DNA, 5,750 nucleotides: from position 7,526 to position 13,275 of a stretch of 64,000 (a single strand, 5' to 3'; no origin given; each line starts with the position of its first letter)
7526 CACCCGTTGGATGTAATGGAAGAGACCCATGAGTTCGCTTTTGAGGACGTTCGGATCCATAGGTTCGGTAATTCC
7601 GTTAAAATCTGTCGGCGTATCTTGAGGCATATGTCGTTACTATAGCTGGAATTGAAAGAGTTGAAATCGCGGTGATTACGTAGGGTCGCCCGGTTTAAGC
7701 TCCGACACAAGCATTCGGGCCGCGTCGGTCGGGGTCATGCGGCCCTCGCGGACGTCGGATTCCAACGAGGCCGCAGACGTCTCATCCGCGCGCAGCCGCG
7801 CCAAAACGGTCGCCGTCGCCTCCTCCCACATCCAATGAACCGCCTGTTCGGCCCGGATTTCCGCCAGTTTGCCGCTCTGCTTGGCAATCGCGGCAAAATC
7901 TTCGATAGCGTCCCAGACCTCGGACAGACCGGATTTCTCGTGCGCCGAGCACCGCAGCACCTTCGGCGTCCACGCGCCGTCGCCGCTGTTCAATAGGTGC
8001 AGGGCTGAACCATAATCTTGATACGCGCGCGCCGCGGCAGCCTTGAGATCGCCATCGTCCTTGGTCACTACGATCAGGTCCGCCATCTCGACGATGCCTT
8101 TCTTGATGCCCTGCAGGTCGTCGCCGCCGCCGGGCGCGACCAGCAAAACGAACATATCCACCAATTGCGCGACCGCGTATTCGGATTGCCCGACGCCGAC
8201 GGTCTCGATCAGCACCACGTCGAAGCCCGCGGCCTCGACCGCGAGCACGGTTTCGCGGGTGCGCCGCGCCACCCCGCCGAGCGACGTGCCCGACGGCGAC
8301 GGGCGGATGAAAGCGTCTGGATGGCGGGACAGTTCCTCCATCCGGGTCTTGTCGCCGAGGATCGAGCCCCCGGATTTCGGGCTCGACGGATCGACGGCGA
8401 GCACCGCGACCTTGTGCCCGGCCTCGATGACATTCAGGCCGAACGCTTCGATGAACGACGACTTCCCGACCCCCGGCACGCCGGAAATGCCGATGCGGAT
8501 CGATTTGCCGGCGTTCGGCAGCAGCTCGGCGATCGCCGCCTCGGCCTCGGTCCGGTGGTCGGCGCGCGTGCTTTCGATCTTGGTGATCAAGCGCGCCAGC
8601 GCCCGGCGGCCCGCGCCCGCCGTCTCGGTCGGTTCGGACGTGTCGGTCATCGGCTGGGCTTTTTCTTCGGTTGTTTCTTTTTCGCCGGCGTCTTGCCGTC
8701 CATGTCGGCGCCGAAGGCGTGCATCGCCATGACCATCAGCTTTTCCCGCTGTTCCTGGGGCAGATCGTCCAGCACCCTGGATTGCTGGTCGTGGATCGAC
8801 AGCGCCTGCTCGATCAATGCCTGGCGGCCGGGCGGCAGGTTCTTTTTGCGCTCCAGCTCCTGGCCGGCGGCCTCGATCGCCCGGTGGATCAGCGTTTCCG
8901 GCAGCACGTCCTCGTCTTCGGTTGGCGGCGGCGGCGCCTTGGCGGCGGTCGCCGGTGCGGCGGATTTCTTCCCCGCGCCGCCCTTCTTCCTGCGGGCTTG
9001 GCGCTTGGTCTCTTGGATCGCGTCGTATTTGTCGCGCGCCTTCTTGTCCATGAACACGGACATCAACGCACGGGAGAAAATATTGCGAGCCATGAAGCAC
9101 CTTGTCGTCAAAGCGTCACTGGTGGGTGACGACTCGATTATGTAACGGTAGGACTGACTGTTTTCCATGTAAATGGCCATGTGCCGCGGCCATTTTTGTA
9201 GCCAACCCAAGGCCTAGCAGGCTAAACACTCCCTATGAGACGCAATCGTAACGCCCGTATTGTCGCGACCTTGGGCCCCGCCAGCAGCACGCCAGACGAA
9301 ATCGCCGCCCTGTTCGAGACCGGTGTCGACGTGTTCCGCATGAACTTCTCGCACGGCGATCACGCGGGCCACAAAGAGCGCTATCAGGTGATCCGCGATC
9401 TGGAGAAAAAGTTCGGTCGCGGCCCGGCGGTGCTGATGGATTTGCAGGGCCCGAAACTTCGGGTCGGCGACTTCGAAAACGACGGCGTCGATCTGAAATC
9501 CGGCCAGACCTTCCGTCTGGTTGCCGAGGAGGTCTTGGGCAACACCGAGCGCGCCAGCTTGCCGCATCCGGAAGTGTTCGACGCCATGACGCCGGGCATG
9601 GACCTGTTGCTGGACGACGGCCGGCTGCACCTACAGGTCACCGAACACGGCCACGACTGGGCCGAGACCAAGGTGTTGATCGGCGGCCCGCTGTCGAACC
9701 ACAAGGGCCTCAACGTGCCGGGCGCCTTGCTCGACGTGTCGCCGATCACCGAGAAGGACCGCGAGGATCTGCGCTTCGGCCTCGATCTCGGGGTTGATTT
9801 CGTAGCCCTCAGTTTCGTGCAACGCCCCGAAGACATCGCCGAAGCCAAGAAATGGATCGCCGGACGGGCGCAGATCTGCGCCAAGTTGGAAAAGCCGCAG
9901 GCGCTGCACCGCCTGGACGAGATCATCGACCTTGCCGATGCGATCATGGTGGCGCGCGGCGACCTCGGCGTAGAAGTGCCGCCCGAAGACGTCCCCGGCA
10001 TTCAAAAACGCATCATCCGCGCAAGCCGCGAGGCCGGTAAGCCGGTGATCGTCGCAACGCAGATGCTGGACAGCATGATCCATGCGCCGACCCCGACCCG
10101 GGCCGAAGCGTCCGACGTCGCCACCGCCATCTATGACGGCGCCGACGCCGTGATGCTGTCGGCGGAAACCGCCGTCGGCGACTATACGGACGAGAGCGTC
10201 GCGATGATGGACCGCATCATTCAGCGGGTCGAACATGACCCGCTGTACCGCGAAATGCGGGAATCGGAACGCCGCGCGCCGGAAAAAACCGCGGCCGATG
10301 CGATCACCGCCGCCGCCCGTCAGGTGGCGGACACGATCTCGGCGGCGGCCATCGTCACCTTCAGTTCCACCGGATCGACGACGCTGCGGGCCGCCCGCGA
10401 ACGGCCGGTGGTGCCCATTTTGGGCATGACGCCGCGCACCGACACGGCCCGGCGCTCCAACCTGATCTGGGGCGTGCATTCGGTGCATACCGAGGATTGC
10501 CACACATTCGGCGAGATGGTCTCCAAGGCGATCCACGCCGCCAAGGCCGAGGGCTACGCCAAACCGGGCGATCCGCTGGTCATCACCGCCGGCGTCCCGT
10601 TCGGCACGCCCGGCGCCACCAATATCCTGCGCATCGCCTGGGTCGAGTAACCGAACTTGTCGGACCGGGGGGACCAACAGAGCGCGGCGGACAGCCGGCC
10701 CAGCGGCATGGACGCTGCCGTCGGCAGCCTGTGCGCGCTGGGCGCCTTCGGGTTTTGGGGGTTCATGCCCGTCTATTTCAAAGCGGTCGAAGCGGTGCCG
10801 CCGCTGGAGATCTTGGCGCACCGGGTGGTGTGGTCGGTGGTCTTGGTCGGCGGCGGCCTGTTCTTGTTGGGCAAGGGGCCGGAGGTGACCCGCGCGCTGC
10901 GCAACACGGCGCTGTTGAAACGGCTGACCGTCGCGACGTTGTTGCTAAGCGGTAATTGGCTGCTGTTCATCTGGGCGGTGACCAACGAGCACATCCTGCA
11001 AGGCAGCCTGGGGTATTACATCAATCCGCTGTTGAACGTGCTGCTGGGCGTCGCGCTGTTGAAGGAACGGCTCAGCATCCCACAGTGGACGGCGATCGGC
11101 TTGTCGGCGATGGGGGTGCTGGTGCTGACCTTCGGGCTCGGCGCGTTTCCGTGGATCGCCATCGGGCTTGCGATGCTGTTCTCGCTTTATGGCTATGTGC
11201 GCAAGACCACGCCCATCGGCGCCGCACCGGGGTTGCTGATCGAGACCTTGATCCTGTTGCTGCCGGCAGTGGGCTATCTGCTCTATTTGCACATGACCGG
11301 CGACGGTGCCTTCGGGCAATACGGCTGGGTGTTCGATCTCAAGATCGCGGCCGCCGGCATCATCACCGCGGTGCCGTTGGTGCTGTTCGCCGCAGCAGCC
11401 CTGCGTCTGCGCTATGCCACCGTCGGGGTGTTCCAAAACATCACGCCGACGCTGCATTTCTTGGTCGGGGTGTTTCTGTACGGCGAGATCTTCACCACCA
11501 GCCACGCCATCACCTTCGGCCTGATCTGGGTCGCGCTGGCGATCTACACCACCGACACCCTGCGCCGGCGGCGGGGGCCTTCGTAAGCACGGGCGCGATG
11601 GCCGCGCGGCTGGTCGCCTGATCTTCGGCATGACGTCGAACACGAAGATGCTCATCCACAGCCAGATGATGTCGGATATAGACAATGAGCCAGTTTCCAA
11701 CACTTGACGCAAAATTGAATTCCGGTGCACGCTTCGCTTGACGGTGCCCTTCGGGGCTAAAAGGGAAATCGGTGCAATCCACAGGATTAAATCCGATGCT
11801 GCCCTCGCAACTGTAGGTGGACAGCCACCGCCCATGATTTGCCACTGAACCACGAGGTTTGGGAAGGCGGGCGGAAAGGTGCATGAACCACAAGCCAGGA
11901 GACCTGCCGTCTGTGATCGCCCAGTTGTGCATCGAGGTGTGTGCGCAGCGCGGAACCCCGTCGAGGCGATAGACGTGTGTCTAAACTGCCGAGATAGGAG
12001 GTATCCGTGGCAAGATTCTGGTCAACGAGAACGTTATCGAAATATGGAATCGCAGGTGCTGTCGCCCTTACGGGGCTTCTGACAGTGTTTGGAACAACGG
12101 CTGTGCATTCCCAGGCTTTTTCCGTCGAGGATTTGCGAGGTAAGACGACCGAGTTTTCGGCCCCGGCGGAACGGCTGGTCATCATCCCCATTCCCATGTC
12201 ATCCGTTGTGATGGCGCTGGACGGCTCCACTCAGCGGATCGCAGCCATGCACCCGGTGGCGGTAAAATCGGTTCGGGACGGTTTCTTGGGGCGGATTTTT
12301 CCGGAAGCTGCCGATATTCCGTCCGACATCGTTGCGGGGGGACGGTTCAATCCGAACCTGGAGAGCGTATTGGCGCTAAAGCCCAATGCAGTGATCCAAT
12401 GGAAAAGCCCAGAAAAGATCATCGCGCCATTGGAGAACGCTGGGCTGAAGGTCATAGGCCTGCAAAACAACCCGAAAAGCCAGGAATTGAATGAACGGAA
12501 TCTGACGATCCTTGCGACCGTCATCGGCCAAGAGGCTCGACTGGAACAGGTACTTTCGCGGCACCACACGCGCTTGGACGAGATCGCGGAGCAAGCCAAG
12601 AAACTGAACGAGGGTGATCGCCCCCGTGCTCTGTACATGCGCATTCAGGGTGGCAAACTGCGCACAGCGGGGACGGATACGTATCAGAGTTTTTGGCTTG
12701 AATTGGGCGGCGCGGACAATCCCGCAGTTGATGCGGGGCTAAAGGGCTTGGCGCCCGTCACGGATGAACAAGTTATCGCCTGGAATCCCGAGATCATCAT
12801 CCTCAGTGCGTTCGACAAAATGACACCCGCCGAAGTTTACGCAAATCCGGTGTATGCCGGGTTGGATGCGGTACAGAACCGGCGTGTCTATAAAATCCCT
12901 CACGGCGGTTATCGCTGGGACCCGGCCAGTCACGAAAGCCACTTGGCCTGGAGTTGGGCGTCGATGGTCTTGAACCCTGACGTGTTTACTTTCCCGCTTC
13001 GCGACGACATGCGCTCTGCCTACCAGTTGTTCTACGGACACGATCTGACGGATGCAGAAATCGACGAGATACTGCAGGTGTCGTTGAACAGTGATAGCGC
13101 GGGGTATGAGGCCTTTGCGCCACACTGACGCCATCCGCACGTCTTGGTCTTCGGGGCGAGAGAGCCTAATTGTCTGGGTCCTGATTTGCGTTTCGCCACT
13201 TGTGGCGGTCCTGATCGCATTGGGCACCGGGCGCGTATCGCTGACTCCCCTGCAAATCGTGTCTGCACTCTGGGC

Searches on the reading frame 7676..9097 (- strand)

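Call 70: search_protein_families(library=pfam, proteins=[window:7676-9097:-], max_evalue=0.00001)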
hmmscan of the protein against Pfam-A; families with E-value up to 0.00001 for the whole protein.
window:7676-9097:- (473 aa): 1 family
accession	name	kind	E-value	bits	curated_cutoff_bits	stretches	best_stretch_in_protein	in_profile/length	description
PF03308.22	MeaB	-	5.1e-105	350.8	23.1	1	167-438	1-271/273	Methylmalonyl Co-A mutase-associated GTPase MeaB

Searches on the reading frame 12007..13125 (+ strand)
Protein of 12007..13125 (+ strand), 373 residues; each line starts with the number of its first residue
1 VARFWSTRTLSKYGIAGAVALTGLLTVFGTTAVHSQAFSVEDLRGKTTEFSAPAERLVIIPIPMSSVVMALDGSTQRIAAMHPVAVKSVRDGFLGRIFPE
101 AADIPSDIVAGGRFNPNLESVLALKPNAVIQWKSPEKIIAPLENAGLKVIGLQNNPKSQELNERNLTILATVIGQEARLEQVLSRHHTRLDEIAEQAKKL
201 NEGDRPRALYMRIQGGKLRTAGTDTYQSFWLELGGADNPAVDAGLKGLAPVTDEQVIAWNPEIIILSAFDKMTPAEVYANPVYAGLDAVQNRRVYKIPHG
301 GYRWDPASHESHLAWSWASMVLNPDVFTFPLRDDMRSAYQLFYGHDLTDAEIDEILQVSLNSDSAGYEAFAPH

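Call 3: search_protein_families(library=pfam, proteins=[window:12007-13125:+], max_evalue=1)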
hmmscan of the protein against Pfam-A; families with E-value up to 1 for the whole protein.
window:12007-13125:+ (373 aa): 1 family
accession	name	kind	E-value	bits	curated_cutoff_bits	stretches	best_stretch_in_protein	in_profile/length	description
PF01497.23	Peripla_BP_2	-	1.1e-22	81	27.5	1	106-298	39-232/235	Periplasmic binding protein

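Call 4: search_protein_families(library=ncbifam, proteins=[window:12007-13125:+], max_evalue=1)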
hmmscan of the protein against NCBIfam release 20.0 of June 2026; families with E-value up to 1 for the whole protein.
window:12007-13125:+ (373 aa): 6 families
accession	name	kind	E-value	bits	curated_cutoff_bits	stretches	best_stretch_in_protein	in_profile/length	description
TIGR04281.1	peripla_PGF_1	equivalog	1e-16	61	325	1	102-291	57-235/330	PGF-CTERM-anchored ABC transporter substrate-binding protein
NF008501.1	PRK11411.1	subfamily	1.9e-10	40.2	320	1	27-297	13-269/303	Fe(3+) dicitrate ABC transporter substrate-binding protein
NF002894.0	PRK03379.1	equivalog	1.6e-08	34.1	234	1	117-269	70-217/266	vitamin B12 ABC transporter substrate-binding protein BtuF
TIGR03659.1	IsdE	equivalog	5.9e-06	25.7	298.65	1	112-297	81-267/292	heme ABC transporter substrate-binding protein IsdE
NF010649.0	PRK14048.1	equivalog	4.9e-05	22.6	374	1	93-266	91-268/374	ferrichrome/ferrioxamine B periplasmic transporter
NF008200.0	PRK10957.1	equivalog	0.0001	21.3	205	1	246-308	253-316/330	Fe2+-enterobactin ABC transporter substrate-binding protein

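Call 57: search_solved_structures(query=window:12007-13125:+, max_evalue=0.01)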
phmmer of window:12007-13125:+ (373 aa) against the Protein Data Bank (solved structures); distinct sequences matched with E-value up to 0.01: 38.
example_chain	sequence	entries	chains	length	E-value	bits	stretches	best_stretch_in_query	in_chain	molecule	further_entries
4ovk_A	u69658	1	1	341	3e-50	174.3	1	40-362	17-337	Periplasmic binding protein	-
4pag_A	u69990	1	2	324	3.8e-22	81.9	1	65-352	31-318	Periplasmic binding protein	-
4hn9_A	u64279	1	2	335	1.1e-20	77.1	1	32-345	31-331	Iron complex transport system substrate-binding protein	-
4ls3_A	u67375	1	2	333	1.3e-11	47.3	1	117-362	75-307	Nickel (III) ABC transporter, periplasmic iron-bindin gprotein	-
4ino_A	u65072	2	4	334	2.7e-11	46.2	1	117-356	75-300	Nickel (II) ABC transporter, periplasmic nickel-binding protein | Iron (III) ABC transporter, periplasmic iron-binding protein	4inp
3psa_A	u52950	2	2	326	8.5e-11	44.5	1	67-343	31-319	protein HI_1472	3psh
4mo9_A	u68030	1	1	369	4.6e-10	42.1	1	30-267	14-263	Periplasmic binding protein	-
2why_A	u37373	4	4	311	1.4e-08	37.3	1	50-296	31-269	Iron-uptake system-binding protein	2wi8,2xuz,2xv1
2phz_A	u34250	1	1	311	1.7e-08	37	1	49-296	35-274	Iron-uptake system-binding protein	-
5gj3_A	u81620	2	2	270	1.1e-07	34.3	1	117-266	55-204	Periplasmic binding protein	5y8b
5az3_A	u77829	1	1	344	2e-07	33.4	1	90-300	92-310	ABC-type transporter, periplasmic component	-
5b4z_A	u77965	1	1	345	2.8e-07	33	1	90-300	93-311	ABC-type transporter, periplasmic component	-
5b50_A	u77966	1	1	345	6e-07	31.9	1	90-300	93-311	ABC-type transporter, periplasmic component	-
5b51_A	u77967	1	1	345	8.9e-07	31.3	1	90-300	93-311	ABC-type transporter, periplasmic component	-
2r7a_A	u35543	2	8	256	1.6e-06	30.5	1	117-272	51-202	Bacterial heme binding protein | Periplasmic HEME binding protein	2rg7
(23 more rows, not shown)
